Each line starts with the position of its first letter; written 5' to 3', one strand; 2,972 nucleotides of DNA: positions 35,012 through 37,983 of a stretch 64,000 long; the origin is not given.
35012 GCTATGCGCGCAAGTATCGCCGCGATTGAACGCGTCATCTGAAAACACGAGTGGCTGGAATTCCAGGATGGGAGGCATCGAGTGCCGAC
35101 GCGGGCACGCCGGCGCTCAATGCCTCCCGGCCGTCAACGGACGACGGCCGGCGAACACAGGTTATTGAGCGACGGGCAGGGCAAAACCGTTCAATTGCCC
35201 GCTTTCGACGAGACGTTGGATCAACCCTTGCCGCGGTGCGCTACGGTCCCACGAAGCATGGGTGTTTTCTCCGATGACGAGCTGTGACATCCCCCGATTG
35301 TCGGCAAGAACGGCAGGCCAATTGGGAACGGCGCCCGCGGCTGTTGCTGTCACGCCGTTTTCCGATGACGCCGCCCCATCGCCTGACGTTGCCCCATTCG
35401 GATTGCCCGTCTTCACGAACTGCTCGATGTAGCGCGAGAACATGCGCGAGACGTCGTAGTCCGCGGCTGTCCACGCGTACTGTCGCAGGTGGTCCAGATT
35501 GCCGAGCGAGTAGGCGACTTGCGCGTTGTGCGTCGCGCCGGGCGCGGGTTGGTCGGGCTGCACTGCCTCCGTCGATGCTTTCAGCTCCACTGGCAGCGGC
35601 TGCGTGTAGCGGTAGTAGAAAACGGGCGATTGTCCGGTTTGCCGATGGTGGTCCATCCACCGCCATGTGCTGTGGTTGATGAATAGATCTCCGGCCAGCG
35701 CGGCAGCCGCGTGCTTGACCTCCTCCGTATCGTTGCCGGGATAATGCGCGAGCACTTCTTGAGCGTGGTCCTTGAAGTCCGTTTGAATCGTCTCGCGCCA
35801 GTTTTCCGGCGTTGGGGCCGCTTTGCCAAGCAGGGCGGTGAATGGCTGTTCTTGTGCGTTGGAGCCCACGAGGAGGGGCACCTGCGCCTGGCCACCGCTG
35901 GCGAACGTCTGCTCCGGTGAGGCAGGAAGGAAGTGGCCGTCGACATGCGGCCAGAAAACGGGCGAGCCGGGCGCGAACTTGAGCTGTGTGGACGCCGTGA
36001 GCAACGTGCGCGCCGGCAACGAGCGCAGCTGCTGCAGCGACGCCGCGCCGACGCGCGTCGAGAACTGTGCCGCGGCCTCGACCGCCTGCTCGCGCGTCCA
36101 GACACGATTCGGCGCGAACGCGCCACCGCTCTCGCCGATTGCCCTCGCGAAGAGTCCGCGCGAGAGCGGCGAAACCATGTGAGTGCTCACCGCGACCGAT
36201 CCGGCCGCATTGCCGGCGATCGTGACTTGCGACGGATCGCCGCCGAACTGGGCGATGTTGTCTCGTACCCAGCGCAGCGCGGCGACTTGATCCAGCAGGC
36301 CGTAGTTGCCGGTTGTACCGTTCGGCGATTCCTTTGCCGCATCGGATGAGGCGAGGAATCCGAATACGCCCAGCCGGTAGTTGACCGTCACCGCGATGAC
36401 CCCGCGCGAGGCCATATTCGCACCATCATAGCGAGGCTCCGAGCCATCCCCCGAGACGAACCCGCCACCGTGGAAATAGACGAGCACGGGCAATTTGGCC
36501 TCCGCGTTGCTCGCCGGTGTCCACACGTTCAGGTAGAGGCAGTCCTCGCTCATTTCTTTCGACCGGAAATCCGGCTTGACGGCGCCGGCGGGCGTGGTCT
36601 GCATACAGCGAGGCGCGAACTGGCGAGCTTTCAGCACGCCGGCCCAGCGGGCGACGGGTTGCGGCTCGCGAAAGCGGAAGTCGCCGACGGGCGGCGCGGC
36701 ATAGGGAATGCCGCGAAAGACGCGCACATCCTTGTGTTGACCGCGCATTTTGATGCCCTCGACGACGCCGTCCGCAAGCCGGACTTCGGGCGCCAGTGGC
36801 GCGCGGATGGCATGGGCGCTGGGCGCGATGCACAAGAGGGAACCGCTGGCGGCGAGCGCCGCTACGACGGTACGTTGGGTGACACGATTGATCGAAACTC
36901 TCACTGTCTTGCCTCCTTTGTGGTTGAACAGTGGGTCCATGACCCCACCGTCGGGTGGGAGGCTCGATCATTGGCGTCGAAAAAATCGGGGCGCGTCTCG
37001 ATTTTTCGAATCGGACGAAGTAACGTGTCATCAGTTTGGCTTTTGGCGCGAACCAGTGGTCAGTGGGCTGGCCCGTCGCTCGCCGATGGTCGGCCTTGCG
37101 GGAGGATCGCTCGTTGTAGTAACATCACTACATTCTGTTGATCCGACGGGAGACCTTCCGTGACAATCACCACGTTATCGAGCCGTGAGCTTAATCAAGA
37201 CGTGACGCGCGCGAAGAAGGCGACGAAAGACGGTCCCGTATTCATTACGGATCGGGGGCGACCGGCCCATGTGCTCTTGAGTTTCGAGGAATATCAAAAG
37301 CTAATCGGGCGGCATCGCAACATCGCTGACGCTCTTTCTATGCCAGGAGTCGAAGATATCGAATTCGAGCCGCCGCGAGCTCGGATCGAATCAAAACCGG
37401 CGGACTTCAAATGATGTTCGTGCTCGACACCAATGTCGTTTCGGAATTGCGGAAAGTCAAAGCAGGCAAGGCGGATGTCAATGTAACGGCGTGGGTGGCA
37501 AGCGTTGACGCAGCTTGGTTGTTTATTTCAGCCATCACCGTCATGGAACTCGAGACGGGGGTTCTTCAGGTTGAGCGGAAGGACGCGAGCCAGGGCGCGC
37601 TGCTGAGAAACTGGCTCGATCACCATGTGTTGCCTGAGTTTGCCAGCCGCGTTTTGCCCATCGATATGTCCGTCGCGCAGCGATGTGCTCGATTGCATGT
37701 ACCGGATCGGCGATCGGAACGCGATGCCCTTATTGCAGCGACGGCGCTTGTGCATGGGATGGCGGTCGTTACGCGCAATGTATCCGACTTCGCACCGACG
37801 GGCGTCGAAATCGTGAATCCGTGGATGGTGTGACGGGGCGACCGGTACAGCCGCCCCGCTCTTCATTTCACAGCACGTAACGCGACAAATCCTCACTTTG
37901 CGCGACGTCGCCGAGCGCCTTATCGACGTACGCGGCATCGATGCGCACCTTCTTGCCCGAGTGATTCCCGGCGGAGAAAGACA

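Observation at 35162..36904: Secreted cholinesterase-fold pseudoenzyme: esterase paralog 2 lacks its catalytic serine (GNAAG)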

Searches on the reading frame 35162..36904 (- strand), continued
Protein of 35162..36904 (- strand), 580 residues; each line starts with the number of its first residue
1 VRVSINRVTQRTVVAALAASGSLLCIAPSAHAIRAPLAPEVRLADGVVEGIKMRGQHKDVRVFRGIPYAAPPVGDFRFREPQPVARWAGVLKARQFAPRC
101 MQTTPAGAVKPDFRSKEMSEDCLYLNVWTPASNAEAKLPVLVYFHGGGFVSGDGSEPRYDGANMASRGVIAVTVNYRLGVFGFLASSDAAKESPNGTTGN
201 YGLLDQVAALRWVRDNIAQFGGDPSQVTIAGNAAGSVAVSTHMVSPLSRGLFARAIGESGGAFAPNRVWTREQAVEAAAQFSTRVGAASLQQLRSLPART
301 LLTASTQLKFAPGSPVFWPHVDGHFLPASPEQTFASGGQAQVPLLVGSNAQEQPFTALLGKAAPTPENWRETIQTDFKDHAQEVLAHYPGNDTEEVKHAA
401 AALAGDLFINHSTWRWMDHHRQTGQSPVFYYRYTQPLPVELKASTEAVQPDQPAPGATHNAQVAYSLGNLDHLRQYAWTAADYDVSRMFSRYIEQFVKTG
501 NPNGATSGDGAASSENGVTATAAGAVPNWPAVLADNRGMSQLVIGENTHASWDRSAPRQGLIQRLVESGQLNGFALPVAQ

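Call 61: predict_structure(alignment_id=A1)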
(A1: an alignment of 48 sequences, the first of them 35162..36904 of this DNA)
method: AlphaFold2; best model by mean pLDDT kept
length: 580 residues; sequences in the alignment: 48
mean_pLDDT: 76.2   pTM: 0.83
mean pLDDT of the five models: 76.2, 74.3, 74.1, 68.1, 64.9
residues with pLDDT >= 90: 186; 70-90: 209; 50-70: 105; < 50: 80
segments of 3 or more residues with pLDDT < 50: 1-34, 86-91, 93-95, 308-315, 445-450, 506-523, 577-580
pLDDT, mean of each block of 10 residues (from residue 1): 34 44 44 61 82 85 84 70 56 54 57 60 86 80 72 72 92 82 63 59 88 94 96 82 90 87 70 76 76 76 59 53 78 90 93 85 94 91 94 93 88 91 93 89 55 68 88 86 93 95 62 34 65 90 93 91 84 48
secondary structure, 60 per line:
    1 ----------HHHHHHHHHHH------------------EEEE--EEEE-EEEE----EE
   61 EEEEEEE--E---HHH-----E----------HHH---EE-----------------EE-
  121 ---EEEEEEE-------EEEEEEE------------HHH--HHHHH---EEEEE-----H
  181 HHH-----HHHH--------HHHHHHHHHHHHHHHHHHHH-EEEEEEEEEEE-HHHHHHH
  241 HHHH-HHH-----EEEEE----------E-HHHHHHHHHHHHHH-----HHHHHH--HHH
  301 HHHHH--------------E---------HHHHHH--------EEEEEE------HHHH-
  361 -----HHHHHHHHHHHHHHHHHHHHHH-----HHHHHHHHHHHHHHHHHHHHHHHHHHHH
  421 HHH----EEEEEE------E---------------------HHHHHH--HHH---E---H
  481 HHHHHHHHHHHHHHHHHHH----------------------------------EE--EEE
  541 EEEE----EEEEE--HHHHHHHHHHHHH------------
elements in order: H11-21 E40-43 E46-49 E51-54 E59-67 E124-130 E138-144 H162-166 E170-174 H180-183 H189-192 H201-220 E222-232 H234-244 E254-258 H271-284 H290-295 H298-305 H330-335 E344-349 H356-359 H366-387 H393-423 E428-433 H462-467 H480-499 E538-544 E549-553 H556-568

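Call 64: fold_search(model_id=the predicted structure, library=pdb)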
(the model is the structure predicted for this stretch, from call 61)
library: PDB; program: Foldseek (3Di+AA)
matches with E <= 10: 1608; with E <= 0.001: 1140
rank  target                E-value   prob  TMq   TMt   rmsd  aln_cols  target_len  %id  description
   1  9f6r_A                4.0e-42  1.00  0.75  0.81   4.0       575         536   28  Crystal structure of human acetylcholinesterase in complex with the uncharged hybrid reactivator quinoline-3-hydroxy-p (released 2025-11-12)
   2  4ey8_A                2.4e-41  1.00  0.75  0.82   4.2       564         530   28  Crystal structure of recombinant human acetylcholinesterase in complex with fasciculin-2 (released 2012-10-17)
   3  5hq3_B                4.8e-41  1.00  0.76  0.83   3.8       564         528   29  Stable, high-expression variant of human acetylcholinesterase (released 2016-07-27)
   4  5ydj_A                5.6e-41  1.00  0.76  0.81   3.9       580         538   30  Crystal structure of anopheles gambiae acetylcholinesterase in complex with PMSF (released 2018-03-07)
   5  5hf6_A                6.0e-41  1.00  0.76  0.83   4.0       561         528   28  Crystal structure of human acetylcholinesterase in complex with paraoxon in the aged state (released 2016-06-22)
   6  8s6d                  7.9e-41  1.00  0.73  0.86   3.6       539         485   34  Fumonisin B1 esterase (released 2025-02-12)
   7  2wu3_A                9.4e-41  1.00  0.76  0.81   4.5       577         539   28  CRYSTAL STRUCTURE OF MOUSE ACETYLCHOLINESTERASE IN COMPLEX WITH FENAMIPHOS AND HI-6 (released 2009-10-20)
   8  4b84_B                1.0e-40  1.00  0.74  0.81   4.4       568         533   28  Mus musculus Acetylcholinesterase in complex with N-(2-Diethylamino- ethyl)-3-trifluoromethyl-benzenesulfonamide (released 2013-09-04)
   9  1ku6_A                1.2e-40  1.00  0.75  0.81   4.4       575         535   28  Fasciculin 2-Mouse Acetylcholinesterase Complex (released 2003-12-23)
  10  6nea_B                1.3e-40  1.00  0.74  0.81   4.2       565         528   29  Human Acetylcholinesterase in complex with reactivator, HLo7 (released 2019-06-12)
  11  8aev_B                1.3e-40  1.00  0.74  0.80   4.4       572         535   29  Human acetylcholinesterase in complex with N,N,N-trimethyl-2-oxo-2-(2-(pyridin-2-ylmethylene)hydrazineyl)ethan-1-amini (released 2023-06-14)
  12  2ha0_A                1.5e-40  1.00  0.75  0.81   4.1       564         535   28  Crystal structure of mouse acetylcholinesterase complexed with 4-ketoamyltrimethylammonium (released 2006-07-18)
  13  1f8u_A                1.6e-40  1.00  0.75  0.81   4.2       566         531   28  CRYSTAL STRUCTURE OF MUTANT E202Q OF HUMAN ACETYLCHOLINESTERASE COMPLEXED WITH GREEN MAMBA VENOM PEPTIDE FASCICULIN-II (released 2001-01-17)
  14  5ydh_A                1.7e-40  1.00  0.75  0.80   4.1       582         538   30  Crystal structure of acetylcholinesterase catalytic subunits of the malaria vector anopheles gambiae, 3.2 A (released 2018-03-07)
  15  6wvc_B                1.8e-40  1.00  0.74  0.80   4.4       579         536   29  Crystal Structure of Recombinant Human Acetylcholinesterase Inhibited by GD (released 2021-02-17)
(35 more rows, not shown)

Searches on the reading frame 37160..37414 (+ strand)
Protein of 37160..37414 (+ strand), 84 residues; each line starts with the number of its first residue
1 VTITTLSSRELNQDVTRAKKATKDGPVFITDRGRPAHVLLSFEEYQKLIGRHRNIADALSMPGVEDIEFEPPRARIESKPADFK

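Call 72: search_protein_families(library=pfam, proteins=[window:37160-37414:+], max_evalue=0.01)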
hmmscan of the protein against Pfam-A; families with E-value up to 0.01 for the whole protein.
window:37160-37414:+ (84 aa): 1 family
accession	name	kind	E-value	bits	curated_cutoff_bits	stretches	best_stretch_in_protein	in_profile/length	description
PF02604.26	PhdYeFM_antitox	-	3.1e-09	36.9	29.8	1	4-59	2-58/74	Antitoxin Phd_YefM, type II toxin-antitoxin system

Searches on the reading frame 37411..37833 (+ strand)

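Call 72: search_protein_families(library=pfam, proteins=[window:37411-37833:+], max_evalue=0.01)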
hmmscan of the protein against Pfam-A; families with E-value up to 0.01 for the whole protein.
window:37411-37833:+ (140 aa): 1 family
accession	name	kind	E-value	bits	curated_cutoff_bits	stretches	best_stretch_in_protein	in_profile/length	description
PF01850.27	PIN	-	2.1e-12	48.2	23.6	1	4-123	2-111/120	PIN domain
